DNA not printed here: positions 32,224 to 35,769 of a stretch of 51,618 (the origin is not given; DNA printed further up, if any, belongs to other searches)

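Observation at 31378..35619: ArsR / rhodanese / single-chain FeS-plus-molybdopterin oxidoreductase with no Tat signal or membrane subunit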

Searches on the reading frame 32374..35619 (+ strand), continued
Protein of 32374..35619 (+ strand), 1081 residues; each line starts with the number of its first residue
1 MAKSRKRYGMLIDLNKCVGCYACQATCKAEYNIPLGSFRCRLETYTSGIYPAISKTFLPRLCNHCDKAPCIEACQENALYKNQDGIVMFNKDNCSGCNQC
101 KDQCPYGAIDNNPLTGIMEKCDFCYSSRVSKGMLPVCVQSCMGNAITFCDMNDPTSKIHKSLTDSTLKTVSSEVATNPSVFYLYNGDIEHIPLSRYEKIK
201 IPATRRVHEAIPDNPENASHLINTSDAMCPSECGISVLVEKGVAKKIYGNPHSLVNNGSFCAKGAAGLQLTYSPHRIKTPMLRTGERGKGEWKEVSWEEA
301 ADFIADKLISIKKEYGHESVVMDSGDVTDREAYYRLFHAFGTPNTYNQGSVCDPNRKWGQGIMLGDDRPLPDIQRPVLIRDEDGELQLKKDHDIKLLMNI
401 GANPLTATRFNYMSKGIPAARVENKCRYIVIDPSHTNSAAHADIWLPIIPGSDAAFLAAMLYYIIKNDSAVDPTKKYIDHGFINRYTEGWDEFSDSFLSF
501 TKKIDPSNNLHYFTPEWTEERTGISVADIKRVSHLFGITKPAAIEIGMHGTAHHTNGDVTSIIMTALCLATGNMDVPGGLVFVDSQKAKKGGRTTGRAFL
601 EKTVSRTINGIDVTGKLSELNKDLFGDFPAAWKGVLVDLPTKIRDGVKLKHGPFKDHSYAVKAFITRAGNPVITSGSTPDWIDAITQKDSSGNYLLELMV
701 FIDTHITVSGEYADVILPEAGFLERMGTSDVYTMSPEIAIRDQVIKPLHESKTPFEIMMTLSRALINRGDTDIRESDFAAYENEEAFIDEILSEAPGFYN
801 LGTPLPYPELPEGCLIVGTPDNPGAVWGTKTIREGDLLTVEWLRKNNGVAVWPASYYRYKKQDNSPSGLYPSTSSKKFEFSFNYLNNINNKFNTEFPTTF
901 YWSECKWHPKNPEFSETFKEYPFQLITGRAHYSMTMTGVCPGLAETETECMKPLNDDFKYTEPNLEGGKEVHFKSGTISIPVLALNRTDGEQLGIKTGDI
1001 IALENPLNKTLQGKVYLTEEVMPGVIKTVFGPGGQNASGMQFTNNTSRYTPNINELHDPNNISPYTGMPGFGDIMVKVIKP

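Call 10: find_encoding_contigs(protein=P0116, flank=10000, max_places=2)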
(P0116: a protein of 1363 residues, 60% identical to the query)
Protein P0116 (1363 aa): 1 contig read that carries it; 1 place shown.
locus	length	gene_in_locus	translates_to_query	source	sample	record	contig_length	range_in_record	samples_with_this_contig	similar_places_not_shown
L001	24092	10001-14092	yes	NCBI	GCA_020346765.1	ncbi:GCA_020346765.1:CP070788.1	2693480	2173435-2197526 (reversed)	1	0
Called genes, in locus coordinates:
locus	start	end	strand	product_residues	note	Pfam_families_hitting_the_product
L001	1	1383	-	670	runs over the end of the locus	-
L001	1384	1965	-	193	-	-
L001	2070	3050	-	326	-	-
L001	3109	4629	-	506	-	PF13506:Glyco_transf_21, PF00535:Glycos_transf_2, PF13641:Glyco_tranf_2_3, PF13632:Glyco_trans_2_3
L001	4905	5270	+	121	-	PF12802:MarR_2 (weak), PF12840:HTH_20, PF01022:HTH_5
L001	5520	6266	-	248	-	PF01925:TauE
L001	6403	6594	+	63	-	-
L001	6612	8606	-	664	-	PF02922:CBM_48, PF00128:Alpha-amylase, PF21156:ISOA1-3_C, PF21331:Isoamylase_C (faint)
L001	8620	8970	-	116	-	PF00581:Rhodanese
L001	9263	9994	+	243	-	PF00528:BPD_transp_1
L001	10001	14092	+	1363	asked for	PF00528:BPD_transp_1, PF13247:Fer4_11, PF04879:Molybdop_Fe4S4, PF00384:Molybdopterin, PF01568:Molydop_binding (weak)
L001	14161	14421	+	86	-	-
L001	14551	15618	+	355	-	PF01817:CM_2, PF00800:PDT, PF01842:ACT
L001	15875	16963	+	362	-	PF00155:Aminotran_1_2, PF00266:Aminotran_5, PF01053:Cys_Met_Meta_PP (weak), PF04864:Alliinase_C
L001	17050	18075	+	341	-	PF18152:DAHP_snth_FXD, PF00793:DAHP_synth_1, PF03102:NeuB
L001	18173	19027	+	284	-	PF03446:NAD_binding_2 (weak), PF03807:F420_oxidored, PF02153:PDH_N, PF20463:PDH_C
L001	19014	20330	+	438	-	PF00275:EPSP_synthase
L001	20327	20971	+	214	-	PF02224:Cytidylate_kin, PF13189:Cytidylate_kin2 (weak), PF13238:AAA_18 (weak), PF01202:SKI (faint), PF13207:AAA_17 (weak)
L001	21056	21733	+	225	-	PF01553:Acyltransferase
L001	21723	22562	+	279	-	PF02401:LYTB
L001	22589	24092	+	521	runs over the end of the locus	PF00575:S1, PF13509:S1_2 (faint), PF21710:Spt6_S1 (faint), PF24685:OB_RRP5_4th (faint), PF00575:S1, PF00575:S1, PF23459:S1_RRP5 (weak), PF00575:S1, +1 more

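Call 11: find_encoding_contigs(protein=P0053, flank=10000, max_places=2)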
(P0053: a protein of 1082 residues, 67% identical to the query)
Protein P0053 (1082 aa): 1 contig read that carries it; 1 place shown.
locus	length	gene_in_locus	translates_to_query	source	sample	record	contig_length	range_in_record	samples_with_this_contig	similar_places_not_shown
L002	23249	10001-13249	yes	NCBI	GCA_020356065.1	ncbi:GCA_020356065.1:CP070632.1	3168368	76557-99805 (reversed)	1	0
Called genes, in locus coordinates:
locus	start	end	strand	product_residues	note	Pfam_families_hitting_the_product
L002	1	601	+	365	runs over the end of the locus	PF02687:FtsX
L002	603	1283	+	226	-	PF00005:ABC_tran, PF02463:SMC_N (faint), PF13175:AAA_15 (faint), PF13304:AAA_21 (faint)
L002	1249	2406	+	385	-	PF12704:MacB_PCD, PF02687:FtsX (weak)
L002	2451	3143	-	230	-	PF00535:Glycos_transf_2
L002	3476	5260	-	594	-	-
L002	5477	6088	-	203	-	-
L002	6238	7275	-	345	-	-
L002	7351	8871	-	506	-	PF13506:Glyco_transf_21, PF00535:Glycos_transf_2, PF13641:Glyco_tranf_2_3, PF13632:Glyco_trans_2_3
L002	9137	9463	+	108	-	PF12802:MarR_2 (weak), PF12840:HTH_20 (weak), PF01022:HTH_5, PF13601:HTH_34 (weak)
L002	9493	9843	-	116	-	PF00581:Rhodanese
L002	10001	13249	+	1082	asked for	PF12797:Fer4_2 (faint), PF12837:Fer4_6 (faint), PF13237:Fer4_10 (faint), PF13247:Fer4_11, PF00037:Fer4 (weak), PF04879:Molybdop_Fe4S4, PF00384:Molybdopterin, PF01568:Molydop_binding, +1 more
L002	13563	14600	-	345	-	PF07238:PilZ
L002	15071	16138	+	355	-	PF01817:CM_2, PF00800:PDT, PF01842:ACT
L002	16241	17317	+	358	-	PF00155:Aminotran_1_2, PF00266:Aminotran_5, PF01053:Cys_Met_Meta_PP (weak)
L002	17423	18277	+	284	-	PF03446:NAD_binding_2 (weak), PF03807:F420_oxidored, PF02153:PDH_N, PF20463:PDH_C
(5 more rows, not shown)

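Call 12: find_encoding_contigs(protein=P0008, flank=10000, max_places=3)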
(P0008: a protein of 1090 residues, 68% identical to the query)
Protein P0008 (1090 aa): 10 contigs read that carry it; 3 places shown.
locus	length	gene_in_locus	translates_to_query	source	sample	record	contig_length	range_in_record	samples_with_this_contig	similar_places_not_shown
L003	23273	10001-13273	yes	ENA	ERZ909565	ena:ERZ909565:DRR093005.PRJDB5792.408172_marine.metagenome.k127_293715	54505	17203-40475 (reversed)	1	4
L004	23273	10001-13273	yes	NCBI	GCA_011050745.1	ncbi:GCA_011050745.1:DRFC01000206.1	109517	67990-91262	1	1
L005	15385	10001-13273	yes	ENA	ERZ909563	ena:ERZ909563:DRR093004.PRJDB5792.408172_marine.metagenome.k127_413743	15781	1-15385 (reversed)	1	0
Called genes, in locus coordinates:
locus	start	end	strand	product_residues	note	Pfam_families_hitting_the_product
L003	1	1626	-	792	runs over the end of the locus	PF01564:Spermine_synth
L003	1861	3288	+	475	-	PF02310:B12-binding, PF04055:Radical_SAM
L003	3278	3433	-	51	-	-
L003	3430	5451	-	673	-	-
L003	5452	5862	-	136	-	-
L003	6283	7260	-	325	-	PF13557:Phenol_MetA_deg (weak)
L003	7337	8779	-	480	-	PF13506:Glyco_transf_21, PF00535:Glycos_transf_2, PF13641:Glyco_tranf_2_3, PF13632:Glyco_trans_2_3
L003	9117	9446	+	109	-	PF12802:MarR_2 (weak), PF12840:HTH_20, PF01022:HTH_5, PF13601:HTH_34 (weak)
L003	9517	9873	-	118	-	PF00581:Rhodanese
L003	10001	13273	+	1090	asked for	PF12797:Fer4_2 (faint), PF14697:Fer4_21 (faint), PF13247:Fer4_11, PF00037:Fer4, PF12837:Fer4_6 (weak), PF04879:Molybdop_Fe4S4, PF00384:Molybdopterin, PF01568:Molydop_binding (weak)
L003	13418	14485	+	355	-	PF01817:CM_2, PF00800:PDT, PF01842:ACT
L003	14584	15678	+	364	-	PF00155:Aminotran_1_2, PF00266:Aminotran_5, PF01053:Cys_Met_Meta_PP (weak), PF04864:Alliinase_C (weak)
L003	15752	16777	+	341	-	PF18152:DAHP_snth_FXD, PF00793:DAHP_synth_1, PF03102:NeuB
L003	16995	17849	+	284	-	PF03446:NAD_binding_2, PF03807:F420_oxidored, PF02153:PDH_N, PF20463:PDH_C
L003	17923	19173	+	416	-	PF00275:EPSP_synthase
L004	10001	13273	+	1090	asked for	PF12797:Fer4_2 (faint), PF14697:Fer4_21 (faint), PF13247:Fer4_11, PF00037:Fer4, PF12837:Fer4_6 (weak), PF04879:Molybdop_Fe4S4, PF00384:Molybdopterin, PF01568:Molydop_binding (weak)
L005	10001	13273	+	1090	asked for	PF12797:Fer4_2 (faint), PF14697:Fer4_21 (faint), PF13247:Fer4_11, PF00037:Fer4, PF12837:Fer4_6 (weak), PF04879:Molybdop_Fe4S4, PF00384:Molybdopterin, PF01568:Molydop_binding (weak)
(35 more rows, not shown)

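Call 20: search_solved_structures(query=window:32974-35619:+, max_evalue=1e-15, show_alignments=3)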
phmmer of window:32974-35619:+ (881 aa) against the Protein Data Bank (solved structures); distinct sequences matched with E-value up to 1e-15: 15.
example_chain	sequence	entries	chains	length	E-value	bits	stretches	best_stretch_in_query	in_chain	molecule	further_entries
6cz7_A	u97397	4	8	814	7.2e-32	113.8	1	24-569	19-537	ArrA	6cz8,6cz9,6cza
2vpw_A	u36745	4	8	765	4.4e-28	101.2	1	31-385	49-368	THIOSULFATE REDUCTASE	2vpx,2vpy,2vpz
9vap_A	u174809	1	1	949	5.3e-26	94.4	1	12-380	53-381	Formate dehydrogenase molybdopterin-binding subunit FdhA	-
5e7o_A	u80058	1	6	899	1e-25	93.4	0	16-120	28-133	DMSO reductase family type II enzyme, molybdopterin subunit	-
4ydd_A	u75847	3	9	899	1.3e-25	93.1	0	16-120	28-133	DMSO reductase family type II enzyme, molybdopterin subunit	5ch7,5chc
9wxb_B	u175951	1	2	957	7.5e-22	80.6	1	52-379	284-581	Formate dehydrogenase alpha subunit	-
7qv7_S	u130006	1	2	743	1.1e-20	76.7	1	24-528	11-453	Hydrogen dependent carbon dioxide reductase subunit FdhF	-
6tg9_A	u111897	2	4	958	1.5e-20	76.4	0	53-379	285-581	Formate dehydrogenase subunit alpha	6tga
1aa6_A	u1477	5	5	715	3.9e-20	74.9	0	27-132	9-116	FORMATE DEHYDROGENASE H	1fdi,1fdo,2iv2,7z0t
2e7z_A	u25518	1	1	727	2e-18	69.3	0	37-272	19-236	Acetylene hydratase Ahy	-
9t1s_L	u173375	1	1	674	2.2e-18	69.1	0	217-379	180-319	formate dehydrogenase (coenzyme F420)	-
2jim_A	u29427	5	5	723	2.5e-17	65.7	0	28-274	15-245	PERIPLASMIC NITRATE REDUCTASE | PROTEIN (PERIPLASMIC NITRATE REDUCTASE)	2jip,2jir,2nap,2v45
8rqz_C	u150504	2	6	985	9.3e-17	63.8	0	29-379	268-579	Probable oxidoreductase YjgC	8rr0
9gzq_A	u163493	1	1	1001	9.9e-17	63.7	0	29-379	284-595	Probable oxidoreductase YjgC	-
2jio_A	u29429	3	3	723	1.2e-16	63.4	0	28-274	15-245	PERIPLASMIC NITRATE REDUCTASE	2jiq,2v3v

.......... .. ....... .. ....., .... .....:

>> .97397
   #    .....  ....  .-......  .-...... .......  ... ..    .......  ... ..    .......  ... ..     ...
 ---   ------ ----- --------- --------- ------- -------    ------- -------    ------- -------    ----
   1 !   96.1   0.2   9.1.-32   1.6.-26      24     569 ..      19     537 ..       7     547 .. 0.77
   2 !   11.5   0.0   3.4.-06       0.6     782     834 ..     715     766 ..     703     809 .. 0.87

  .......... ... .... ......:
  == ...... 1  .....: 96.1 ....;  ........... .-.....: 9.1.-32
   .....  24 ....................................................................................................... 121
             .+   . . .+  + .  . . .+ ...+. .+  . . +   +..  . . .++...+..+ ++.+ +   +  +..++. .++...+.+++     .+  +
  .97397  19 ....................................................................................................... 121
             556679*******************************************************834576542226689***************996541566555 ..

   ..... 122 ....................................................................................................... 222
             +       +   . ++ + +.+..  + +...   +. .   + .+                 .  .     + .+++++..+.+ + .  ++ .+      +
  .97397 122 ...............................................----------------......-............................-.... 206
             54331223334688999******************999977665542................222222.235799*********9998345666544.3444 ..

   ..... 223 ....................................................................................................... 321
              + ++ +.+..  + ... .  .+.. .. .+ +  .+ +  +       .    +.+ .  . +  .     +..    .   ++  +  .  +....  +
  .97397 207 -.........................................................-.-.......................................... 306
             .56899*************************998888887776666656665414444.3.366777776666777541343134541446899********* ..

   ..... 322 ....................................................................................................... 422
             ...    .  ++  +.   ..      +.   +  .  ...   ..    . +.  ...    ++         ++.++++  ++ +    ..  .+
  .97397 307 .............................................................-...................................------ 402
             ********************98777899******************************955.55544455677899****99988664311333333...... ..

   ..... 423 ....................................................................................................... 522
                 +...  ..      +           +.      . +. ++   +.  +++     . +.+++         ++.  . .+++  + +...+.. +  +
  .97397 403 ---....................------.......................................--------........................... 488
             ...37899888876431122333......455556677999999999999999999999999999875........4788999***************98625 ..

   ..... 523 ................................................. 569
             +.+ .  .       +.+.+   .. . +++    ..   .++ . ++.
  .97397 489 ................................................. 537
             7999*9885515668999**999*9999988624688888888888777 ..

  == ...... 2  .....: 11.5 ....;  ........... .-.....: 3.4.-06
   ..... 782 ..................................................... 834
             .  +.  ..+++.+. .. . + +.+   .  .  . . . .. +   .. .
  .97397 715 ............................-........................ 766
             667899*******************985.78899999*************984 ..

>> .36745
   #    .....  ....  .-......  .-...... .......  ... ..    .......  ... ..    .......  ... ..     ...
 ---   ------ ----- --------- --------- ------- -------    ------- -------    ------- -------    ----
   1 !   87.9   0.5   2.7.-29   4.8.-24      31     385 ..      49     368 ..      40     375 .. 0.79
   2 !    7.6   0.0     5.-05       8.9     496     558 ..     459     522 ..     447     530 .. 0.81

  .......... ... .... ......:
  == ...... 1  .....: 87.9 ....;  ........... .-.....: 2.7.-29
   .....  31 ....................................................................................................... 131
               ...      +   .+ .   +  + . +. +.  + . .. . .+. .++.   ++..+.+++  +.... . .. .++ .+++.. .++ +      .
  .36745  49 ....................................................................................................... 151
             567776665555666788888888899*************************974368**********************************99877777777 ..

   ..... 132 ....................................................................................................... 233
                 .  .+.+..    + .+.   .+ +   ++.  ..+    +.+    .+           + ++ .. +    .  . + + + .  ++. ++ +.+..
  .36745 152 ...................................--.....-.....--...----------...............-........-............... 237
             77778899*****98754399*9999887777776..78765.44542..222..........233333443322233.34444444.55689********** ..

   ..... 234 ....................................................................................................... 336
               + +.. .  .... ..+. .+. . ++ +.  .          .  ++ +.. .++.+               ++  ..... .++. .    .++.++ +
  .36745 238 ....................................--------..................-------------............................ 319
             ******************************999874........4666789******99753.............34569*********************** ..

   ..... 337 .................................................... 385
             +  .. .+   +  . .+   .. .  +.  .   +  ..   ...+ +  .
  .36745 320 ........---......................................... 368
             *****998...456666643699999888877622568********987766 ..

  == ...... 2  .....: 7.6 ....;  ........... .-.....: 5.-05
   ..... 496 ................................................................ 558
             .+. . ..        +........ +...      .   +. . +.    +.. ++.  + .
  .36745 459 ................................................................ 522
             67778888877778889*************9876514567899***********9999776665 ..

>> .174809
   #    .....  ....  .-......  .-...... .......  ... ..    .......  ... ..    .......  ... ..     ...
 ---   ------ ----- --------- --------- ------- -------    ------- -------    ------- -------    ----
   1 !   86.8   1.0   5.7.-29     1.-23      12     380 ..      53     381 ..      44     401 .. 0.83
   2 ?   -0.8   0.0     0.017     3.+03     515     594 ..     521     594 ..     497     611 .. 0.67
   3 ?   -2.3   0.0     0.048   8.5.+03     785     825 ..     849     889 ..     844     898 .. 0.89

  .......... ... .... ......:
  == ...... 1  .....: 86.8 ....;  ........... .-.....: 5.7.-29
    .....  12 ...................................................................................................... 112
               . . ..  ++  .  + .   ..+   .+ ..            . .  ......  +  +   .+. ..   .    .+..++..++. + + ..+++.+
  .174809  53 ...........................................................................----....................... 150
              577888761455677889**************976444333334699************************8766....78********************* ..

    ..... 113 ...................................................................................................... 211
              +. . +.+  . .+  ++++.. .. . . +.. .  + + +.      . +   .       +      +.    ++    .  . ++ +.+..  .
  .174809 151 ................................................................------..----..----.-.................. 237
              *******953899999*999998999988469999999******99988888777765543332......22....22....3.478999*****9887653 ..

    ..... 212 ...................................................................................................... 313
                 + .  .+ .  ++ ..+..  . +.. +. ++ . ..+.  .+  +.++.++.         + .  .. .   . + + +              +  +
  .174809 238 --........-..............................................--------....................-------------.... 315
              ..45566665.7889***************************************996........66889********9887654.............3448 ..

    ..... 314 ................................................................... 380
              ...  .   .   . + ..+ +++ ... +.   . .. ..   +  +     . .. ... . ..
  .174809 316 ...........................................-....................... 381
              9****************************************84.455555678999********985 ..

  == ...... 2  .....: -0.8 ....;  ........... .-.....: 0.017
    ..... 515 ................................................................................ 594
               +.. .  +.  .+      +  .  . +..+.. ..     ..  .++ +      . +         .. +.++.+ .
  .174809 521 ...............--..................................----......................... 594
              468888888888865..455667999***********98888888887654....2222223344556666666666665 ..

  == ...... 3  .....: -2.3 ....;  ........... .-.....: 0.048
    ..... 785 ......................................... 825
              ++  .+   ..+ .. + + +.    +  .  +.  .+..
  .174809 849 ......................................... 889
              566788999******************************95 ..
